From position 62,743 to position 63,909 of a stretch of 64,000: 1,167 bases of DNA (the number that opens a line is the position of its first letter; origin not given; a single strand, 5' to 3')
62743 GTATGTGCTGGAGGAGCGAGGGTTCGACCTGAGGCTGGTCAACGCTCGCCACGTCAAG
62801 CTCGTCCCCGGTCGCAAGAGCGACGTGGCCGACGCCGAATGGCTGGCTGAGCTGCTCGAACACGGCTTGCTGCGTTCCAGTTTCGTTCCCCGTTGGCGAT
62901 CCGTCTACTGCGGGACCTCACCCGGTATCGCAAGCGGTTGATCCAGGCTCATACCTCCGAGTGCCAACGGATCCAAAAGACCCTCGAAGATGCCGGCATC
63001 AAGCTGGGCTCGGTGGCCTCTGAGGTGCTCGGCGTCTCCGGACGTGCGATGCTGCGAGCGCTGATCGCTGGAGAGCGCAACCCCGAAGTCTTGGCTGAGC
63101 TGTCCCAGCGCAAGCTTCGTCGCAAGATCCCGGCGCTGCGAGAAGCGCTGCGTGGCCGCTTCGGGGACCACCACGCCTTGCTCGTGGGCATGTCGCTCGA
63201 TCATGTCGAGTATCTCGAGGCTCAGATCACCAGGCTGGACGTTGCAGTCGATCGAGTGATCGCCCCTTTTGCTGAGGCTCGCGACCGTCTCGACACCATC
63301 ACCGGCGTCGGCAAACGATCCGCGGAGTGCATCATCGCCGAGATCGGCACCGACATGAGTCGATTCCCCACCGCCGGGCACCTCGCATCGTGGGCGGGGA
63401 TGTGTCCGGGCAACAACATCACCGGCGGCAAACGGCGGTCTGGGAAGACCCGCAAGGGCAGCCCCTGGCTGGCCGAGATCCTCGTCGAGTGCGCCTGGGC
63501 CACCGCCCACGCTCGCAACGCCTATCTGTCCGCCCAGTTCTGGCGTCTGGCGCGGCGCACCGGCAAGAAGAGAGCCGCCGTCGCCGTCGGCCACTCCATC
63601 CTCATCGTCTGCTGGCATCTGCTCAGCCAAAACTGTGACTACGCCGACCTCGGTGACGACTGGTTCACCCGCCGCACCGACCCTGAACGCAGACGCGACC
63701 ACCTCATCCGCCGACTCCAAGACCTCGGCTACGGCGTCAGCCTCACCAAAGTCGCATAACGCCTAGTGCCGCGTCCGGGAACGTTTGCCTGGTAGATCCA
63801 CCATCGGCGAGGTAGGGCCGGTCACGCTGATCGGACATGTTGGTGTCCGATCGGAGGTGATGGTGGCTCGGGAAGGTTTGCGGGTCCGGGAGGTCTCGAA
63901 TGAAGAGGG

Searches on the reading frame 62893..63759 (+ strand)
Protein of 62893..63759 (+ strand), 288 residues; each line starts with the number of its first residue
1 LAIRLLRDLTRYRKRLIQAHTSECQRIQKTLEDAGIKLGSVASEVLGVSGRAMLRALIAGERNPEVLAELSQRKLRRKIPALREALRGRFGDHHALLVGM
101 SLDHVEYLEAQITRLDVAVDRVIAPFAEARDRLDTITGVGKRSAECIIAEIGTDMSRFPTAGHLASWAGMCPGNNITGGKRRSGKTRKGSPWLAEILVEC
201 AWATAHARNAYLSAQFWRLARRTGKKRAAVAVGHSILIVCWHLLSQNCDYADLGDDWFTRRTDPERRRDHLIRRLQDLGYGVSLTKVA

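Call 50: search_protein_families(library=pfam, max_evalue=0.001, proteins=[window:62893-63759:+])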
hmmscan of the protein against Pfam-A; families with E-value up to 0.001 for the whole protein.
window:62893-63759:+ (288 aa): 1 family
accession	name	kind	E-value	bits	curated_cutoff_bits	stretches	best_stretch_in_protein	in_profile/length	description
PF02371.22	Transposase_20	-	1.2e-20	74.1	21.3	1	131-211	2-81/87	Transposase IS116/IS110/IS902 family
